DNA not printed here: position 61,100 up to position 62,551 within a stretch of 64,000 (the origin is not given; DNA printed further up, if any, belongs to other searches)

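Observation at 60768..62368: Stand-alone amidinotransferase convergent with a Gdx/SugE guanidinium exporter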

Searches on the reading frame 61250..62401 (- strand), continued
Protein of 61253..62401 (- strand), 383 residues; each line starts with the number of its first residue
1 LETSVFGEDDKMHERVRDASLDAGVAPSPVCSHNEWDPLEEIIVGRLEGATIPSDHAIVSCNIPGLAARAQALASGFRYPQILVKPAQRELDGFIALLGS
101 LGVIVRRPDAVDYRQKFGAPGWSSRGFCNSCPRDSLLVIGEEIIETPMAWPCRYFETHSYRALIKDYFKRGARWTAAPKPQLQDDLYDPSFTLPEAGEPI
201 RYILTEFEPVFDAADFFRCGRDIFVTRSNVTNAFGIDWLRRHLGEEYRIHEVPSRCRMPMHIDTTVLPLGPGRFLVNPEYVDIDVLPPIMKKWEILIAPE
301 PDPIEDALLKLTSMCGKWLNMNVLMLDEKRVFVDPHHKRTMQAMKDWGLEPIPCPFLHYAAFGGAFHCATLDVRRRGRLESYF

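Call 72: find_related_loci(query=P0121, collection=genome_contigs, flank=4000)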
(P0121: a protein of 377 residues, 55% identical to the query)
Query P0121 (377 aa) in genome_contigs; peptide patterns used: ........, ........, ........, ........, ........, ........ (x = any residue, [..] = any of these).
90 stretches matched a pattern; 72 encode a relative of the query (tblastn E <= 1e-3); 72 distinct loci.
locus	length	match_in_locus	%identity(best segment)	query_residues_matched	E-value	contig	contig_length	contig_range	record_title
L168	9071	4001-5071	78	22-377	0e+0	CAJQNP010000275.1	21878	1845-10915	MAG: uncultured Gammaproteobacteria bacterium isolate 10_20180412_Bin_METABAT_58_1 genome assembly, contig: c_0000019681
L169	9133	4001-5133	86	1-377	3e-178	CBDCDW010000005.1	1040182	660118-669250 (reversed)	MAG: uncultured Candidatus Binatia bacterium isolate 9a2c71a9-8664-4bc0-91de-9535c4cbd7a1 genome assembly, contig: conti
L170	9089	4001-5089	67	12-377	2e-173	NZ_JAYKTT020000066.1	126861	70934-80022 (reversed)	Chlorogloeopsis sp. ULAP02 52, whole genome shotgun sequence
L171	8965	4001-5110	63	1-377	4e-170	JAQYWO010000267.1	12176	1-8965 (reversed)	MAG: Rhizonema sp. PD37 Dictyo3444_NODE_271_length_12176_cov_17.3865, whole genome shotgun sequence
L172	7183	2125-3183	67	22-377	4e-170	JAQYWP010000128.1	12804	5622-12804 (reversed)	MAG: Rhizonema sp. PD38 Dictyo3468_NODE_152_length_12804_cov_9.39603, whole genome shotgun sequence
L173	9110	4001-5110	64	1-377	1e-169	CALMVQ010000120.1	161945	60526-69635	MAG TPA_asm: uncultured Scytonema sp. isolate SRR13685156_bin.26_CONCOCT_v1.1_MAG genome assembly, contig: NODE_3_length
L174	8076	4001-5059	66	22-377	7e-169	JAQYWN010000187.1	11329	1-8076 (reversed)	MAG: Rhizonema sp. NSF051 rhizonema_NODE_193_length_11329_cov_33.5325, whole genome shotgun sequence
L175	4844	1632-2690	65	22-377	1e-169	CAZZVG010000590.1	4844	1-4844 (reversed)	MAG: Iningainema sp. isolate Brown_J.bin.8 genome assembly, contig: NODE_10049_length_4844_cov_4.786803, whole genome sh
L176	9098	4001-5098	66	14-377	4e-165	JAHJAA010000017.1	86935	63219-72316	MAG: Proteobacteria bacterium isolate Modern_marine.mb.199 Modern_marine.mb.199_k141_190479, whole genome shotgun sequen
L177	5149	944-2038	61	11-377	1e-159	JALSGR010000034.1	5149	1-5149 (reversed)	MAG: Methylothermaceae bacterium isolate 354-166_maxbin2_scaf2bin.109 354-166_scaffold_15137_c1, whole genome shotgun se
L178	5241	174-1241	59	22-377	4e-156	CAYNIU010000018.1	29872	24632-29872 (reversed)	MAG TPA_asm: uncultured Methylomarinum sp. isolate SRP216583_co2_37 genome assembly, contig: NODE_903_length_29872_cov_2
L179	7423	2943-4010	60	22-377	1e-155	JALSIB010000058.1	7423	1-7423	MAG: Methylothermaceae bacterium isolate 354-166_metabat2_scaf2bin.009 354-166_scaffold_9743_c1, whole genome shotgun se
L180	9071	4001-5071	60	21-377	3e-154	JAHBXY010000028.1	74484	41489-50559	MAG: Planctomycetota bacterium isolate ACE_PLA31 PLA31_28, whole genome shotgun sequence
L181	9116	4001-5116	56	5-376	4e-151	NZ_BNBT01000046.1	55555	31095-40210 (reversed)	Streptomyces longispororuber strain JCM 4784 sequence046, whole genome shotgun sequence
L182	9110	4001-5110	56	10-377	9e-151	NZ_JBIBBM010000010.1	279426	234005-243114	Streptomyces sp. NPDC012888 NPDC012888_197_B8.ctg-0010, whole genome shotgun sequence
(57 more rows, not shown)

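Call 89: search_dna_similar(query=window:61250-62368:-, collection=plasmids, mode=protein, max_rows=15, max_evalue=1e-30)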
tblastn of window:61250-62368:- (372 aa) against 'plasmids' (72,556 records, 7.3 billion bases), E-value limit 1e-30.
Records with a match: 42; places in all: 42; records where one place covers at least 80% of the query: 39.
Best place of each record, by identity: 60-80% 4; <60% 38.
By first word of the organism name: Streptomyces 27; Pantoea 3; Bradyrhizobium 2; Embleya 2; Methylobacterium 1; Mycobacterium 1; Robbsia 1; Dolichospermum 1; Photobacterium 1; Rahnella 1; and 2 more.
By predicted mobility (MOB-suite, as given by PLSDB): non-mobilizable 30; mobilizable 7; conjugative 5.
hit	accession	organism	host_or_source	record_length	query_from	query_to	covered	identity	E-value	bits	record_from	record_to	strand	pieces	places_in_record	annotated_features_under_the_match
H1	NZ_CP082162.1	Bradyrhizobium sp. 195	Acmispon strigosus,cell culture,root ...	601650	1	372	100%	73.4%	0e+0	592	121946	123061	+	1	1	amidinotransferase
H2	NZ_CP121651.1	Bradyrhizobium sp. CB82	Stylosanthes guianensis,cell culture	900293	17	372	96%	75.8%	0e+0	602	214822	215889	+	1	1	amidinotransferase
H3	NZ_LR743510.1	Methylobacterium bullatum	-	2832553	17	372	96%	60.1%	2e-147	468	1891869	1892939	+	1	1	none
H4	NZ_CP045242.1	Pantoea sp. JZ29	Euphorbia granulata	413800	17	371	95%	46.1%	2e-94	315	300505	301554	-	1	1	amidinotransferase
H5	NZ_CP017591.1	Pantoea stewartii subsp. stewartii DC283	Zea mays,Strain was received from ...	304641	17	371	95%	46.1%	3e-94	315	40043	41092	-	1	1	hypothetical protein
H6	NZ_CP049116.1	Pantoea stewartii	Dracaena sanderiana,cell ...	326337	17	371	95%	46.1%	3e-94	315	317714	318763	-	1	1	hypothetical protein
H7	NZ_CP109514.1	Streptomyces sp. NBC_01420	-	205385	18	372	95%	44.0%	2e-85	289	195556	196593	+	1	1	amidinotransferase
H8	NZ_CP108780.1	Streptomyces sp. NBC_00891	-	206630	18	372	95%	44.0%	6e-85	288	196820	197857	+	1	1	amidinotransferase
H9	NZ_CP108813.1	Streptomyces sp. NBC_00869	-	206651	18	372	95%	44.0%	6e-85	288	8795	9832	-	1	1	amidinotransferase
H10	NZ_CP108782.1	Streptomyces sp. NBC_00890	-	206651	18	372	95%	44.0%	6e-85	288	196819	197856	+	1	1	amidinotransferase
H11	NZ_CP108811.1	Streptomyces sp. NBC_00870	-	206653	18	372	95%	44.0%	6e-85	288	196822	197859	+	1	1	amidinotransferase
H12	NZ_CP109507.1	Streptomyces sp. NBC_01423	-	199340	18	372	95%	44.0%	2e-84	286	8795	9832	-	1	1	amidinotransferase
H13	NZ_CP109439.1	Streptomyces sp. NBC_01483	-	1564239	157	372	58%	69.4%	1e-101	336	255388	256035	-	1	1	none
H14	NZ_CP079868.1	Mycobacterium sp. SMC-8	Homo sapiens,sputum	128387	5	371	99%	38.0%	2e-72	251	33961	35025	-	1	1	scyllo-inosamine-4-phosphate amidinotransferase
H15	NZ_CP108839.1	Streptomyces sp. NBC_00853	-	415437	11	371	97%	38.7%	2e-72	252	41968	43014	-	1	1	inosamine-phosphate amidinotransferase 1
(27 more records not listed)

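Call 90: get_annotated_region(hit=H1, flank=5000)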
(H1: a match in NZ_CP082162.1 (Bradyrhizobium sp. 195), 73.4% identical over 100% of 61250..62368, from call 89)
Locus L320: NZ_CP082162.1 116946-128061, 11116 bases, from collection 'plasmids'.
description: Bradyrhizobium sp. 195 plasmid p195_1, complete sequence
organism: Bradyrhizobium sp. 195 (NCBI taxid 2782662)
taxonomy: Bacteria; Pseudomonadota; Alphaproteobacteria; Hyphomicrobiales; Nitrobacteraceae; Bradyrhizobium; Bradyrhizobium sp. 195
host: -; source: Acmispon strigosus,cell culture,root nodule; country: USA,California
typing (MOB-suite, as given by PLSDB): conjugative; relaxase MOBP; mating-pair formation MPF_T
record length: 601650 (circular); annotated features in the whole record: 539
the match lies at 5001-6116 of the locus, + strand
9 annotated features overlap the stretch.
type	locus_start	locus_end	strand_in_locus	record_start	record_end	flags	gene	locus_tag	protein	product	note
CDS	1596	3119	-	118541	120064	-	-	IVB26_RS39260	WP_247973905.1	IS66 family transposase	-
CDS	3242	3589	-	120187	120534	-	tnpB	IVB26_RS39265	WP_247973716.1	IS66 family insertion sequence element accessory protein TnpB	-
CDS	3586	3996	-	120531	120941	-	-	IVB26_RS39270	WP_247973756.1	transposase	GO:0006313 - DNA transposition [Evidence IEA]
CDS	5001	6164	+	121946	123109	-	-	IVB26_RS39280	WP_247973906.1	amidinotransferase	-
CDS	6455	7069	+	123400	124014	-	-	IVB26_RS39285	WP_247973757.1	DUF1080 domain-containing protein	-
CDS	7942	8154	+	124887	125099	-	-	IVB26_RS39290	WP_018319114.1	hypothetical protein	-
CDS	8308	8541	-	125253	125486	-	-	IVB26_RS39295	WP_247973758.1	hypothetical protein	-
CDS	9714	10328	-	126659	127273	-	-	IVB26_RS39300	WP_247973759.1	SAVMC3_10250 family protein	-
CDS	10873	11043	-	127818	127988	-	-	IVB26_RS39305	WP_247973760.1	hypothetical protein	-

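Call 91: get_annotated_region(hit=H2, flank=5000)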
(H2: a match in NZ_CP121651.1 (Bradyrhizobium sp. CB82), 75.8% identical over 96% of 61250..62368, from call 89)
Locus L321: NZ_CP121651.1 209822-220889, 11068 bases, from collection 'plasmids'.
description: Bradyrhizobium sp. CB82 plasmid pCB82_1, complete sequence
organism: Bradyrhizobium sp. CB82 (NCBI taxid 3039159)
taxonomy: Bacteria; Pseudomonadota; Alphaproteobacteria; Hyphomicrobiales; Nitrobacteraceae; Bradyrhizobium; Bradyrhizobium sp. CB82
host: -; source: Stylosanthes guianensis,cell culture; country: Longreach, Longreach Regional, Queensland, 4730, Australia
typing (MOB-suite, as given by PLSDB): conjugative; replicon rep_cluster_506; relaxase MOBP; mating-pair formation MPF_T
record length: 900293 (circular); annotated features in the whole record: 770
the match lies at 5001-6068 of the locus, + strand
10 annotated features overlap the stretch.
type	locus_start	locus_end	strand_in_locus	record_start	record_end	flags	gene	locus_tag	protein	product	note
CDS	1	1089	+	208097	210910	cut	-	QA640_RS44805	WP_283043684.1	hsp70 family protein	-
CDS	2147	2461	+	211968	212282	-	groES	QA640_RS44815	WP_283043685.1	co-chaperone GroES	GO:0006457 - protein folding [Evidence IEA]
CDS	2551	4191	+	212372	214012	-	groL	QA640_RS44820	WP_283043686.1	chaperonin GroEL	GO:0006457 - protein folding [Evidence IEA]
CDS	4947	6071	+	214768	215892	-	-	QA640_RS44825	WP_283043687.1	amidinotransferase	-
CDS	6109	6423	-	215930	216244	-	sugE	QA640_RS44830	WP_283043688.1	quaternary ammonium compound efflux SMR transporter SugE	-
CDS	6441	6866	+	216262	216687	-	-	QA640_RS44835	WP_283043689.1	hypothetical protein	-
CDS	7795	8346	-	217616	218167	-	-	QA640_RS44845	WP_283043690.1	NAD(P)H-dependent oxidoreductase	-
CDS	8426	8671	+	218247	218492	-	-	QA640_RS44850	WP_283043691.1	hypothetical protein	-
CDS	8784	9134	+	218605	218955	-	-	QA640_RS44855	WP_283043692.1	hypothetical protein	-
CDS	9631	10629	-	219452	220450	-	-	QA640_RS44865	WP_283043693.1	aldo/keto reductase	-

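Call 92: get_annotated_region(hit=H3, flank=5000)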
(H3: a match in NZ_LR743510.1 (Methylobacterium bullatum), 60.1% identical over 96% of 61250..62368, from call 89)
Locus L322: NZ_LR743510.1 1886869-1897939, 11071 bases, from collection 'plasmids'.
description: Methylobacterium bullatum isolate mbul2 plasmid 1
organism: Methylobacterium bullatum (NCBI taxid 570505)
taxonomy: Bacteria; Pseudomonadota; Alphaproteobacteria; Hyphomicrobiales; Methylobacteriaceae; Methylobacterium; Methylobacterium bullatum
host: -; source: -; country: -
typing (MOB-suite, as given by PLSDB): non-mobilizable
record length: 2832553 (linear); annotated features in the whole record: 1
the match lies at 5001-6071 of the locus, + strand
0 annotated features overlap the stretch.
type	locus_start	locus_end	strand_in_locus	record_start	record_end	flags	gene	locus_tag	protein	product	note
